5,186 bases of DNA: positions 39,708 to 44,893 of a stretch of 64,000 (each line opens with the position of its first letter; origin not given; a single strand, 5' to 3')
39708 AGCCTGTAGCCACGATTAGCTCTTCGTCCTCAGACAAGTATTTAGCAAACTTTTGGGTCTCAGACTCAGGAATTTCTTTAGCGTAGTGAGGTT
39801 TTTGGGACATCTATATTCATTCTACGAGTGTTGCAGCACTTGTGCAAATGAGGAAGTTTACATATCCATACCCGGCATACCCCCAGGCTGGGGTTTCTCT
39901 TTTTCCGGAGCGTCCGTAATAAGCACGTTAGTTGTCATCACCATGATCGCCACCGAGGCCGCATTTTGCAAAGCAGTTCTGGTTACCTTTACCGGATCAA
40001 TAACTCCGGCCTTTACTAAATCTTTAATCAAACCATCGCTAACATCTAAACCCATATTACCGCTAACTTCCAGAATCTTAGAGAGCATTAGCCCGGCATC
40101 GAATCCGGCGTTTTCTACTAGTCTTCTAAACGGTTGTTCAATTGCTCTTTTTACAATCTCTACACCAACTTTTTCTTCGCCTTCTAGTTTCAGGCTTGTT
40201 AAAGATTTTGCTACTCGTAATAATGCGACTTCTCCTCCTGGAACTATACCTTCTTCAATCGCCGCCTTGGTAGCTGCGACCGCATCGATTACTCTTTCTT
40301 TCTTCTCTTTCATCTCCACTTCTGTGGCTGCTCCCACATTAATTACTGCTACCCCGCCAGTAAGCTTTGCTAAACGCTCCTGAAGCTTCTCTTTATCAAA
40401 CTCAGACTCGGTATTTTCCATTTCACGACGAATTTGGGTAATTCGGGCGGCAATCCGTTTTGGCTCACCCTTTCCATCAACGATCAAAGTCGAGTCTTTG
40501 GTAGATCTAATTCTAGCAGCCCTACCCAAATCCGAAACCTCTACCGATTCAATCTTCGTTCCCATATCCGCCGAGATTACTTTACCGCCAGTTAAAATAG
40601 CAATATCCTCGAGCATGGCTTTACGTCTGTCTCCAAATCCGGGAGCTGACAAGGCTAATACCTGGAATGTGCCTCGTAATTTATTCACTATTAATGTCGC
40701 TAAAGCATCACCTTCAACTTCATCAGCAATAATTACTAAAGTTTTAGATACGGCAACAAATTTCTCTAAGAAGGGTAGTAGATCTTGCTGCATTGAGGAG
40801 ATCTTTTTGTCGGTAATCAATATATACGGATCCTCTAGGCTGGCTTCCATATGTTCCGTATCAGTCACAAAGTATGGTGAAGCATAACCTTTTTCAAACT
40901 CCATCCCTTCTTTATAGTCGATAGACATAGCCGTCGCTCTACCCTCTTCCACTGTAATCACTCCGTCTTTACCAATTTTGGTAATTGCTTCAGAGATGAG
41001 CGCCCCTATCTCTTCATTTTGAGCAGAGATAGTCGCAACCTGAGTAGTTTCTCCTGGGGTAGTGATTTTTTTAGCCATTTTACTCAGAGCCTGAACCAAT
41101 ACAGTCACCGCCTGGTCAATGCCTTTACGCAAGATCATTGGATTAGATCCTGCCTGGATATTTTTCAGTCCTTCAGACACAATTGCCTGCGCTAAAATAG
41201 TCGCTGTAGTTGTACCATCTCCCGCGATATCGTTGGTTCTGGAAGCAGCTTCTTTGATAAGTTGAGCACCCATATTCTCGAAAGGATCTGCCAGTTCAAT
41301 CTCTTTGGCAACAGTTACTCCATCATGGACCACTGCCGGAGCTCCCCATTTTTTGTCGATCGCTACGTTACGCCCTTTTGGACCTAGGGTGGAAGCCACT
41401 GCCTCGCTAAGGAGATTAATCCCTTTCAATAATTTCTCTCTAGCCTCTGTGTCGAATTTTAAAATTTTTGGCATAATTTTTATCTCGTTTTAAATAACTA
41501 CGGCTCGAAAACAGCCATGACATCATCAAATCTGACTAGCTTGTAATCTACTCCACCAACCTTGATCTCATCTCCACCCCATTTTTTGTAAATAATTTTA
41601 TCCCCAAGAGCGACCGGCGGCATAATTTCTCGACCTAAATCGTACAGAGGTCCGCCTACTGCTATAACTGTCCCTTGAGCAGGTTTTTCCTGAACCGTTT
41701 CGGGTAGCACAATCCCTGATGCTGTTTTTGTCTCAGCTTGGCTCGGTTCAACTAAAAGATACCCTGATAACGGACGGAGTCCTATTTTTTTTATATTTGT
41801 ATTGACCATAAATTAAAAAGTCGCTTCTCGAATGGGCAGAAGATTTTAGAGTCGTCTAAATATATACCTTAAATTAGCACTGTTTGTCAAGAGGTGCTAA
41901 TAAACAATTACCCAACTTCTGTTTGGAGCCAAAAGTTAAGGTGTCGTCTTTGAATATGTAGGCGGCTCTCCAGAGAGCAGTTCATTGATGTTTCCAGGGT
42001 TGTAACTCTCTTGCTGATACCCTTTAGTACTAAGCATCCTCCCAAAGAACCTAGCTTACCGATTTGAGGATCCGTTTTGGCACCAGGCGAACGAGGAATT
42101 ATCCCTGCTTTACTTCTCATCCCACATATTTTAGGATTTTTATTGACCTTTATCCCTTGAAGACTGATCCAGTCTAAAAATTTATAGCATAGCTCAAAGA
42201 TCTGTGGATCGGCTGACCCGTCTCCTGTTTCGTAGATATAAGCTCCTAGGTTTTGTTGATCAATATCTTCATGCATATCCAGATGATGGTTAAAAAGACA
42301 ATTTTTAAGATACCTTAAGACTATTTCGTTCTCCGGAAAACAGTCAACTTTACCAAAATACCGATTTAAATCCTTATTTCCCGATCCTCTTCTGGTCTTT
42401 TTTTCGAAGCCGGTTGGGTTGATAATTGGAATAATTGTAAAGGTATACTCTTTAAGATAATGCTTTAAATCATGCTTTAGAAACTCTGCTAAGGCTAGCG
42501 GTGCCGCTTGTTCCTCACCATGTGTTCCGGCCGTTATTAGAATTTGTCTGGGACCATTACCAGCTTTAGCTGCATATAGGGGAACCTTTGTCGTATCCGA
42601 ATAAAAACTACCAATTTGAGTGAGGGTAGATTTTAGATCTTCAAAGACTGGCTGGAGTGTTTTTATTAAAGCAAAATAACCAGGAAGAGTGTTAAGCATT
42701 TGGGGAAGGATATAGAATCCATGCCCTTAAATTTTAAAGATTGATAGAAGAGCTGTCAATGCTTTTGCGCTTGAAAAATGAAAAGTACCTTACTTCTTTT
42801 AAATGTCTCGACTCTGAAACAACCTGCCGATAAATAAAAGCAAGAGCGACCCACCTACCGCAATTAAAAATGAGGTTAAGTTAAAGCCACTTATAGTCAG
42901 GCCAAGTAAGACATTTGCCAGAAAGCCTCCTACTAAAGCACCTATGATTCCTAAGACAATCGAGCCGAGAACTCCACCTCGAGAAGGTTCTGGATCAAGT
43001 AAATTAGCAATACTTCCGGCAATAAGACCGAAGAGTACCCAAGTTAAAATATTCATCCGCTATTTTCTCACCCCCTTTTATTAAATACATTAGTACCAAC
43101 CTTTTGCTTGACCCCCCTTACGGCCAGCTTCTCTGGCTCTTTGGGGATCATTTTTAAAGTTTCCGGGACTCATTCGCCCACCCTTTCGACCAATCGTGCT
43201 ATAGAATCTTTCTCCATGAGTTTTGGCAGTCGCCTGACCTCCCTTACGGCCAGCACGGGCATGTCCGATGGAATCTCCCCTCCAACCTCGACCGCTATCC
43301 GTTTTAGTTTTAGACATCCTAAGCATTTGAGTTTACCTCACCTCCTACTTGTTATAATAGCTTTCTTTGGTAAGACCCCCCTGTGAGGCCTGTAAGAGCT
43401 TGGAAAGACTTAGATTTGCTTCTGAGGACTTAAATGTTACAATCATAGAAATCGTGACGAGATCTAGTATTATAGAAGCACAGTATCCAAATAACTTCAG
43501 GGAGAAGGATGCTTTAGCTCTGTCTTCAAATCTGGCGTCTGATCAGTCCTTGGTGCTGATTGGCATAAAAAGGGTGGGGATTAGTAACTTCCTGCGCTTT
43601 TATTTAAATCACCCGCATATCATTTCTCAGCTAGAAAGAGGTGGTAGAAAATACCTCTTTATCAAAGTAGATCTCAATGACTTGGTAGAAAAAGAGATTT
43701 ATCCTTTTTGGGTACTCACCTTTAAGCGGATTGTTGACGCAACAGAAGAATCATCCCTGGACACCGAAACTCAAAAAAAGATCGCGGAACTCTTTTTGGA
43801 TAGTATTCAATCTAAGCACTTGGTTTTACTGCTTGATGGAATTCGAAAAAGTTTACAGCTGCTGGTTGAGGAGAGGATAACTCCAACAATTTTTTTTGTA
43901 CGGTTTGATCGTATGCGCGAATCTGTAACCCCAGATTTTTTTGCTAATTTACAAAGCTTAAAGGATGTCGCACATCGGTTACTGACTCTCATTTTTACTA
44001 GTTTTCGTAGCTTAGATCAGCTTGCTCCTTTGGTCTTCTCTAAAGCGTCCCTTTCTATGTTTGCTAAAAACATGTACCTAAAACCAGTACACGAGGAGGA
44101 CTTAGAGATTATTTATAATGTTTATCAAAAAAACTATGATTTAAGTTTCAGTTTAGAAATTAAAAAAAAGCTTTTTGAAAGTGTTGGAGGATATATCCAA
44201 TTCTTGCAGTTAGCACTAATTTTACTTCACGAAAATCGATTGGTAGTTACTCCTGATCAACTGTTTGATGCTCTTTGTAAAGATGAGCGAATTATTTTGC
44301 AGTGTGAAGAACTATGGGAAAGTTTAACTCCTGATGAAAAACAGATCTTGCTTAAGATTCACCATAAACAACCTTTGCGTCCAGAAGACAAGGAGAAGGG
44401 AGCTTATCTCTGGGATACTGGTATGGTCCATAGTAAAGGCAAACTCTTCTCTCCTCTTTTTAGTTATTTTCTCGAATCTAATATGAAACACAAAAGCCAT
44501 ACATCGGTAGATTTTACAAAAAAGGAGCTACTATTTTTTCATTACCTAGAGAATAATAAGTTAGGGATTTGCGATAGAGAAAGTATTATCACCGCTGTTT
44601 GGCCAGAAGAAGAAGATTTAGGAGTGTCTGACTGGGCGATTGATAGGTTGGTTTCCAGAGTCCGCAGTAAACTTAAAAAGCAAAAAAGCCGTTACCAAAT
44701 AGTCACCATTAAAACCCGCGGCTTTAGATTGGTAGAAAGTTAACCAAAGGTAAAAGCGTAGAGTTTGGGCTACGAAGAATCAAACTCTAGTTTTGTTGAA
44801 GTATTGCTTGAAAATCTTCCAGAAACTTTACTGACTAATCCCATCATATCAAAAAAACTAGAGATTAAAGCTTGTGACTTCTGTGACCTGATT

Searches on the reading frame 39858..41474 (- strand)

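Call 89: search_protein_families(library=pfam, proteins=[window:39858-41474:-], max_evalue=0.0001)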
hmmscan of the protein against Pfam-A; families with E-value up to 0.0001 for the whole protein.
window:39858-41474:- (538 aa): 1 family
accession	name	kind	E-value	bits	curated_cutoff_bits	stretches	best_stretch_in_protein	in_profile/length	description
PF00118.29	Cpn60_TCP1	-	2.4e-69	234.8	34.3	1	22-521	1-488/490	TCP-1/cpn60 chaperonin family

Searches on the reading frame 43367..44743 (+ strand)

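Call 89: search_protein_families(library=pfam, proteins=[window:43367-44743:+], max_evalue=0.0001)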
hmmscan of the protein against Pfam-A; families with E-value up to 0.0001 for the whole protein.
window:43367-44743:+ (458 aa): 1 family
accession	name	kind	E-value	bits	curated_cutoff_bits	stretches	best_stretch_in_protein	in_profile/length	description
PF00486.34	Trans_reg_C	-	1.5e-11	44.6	26.2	1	379-455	2-77/77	Transcriptional regulatory protein, C terminal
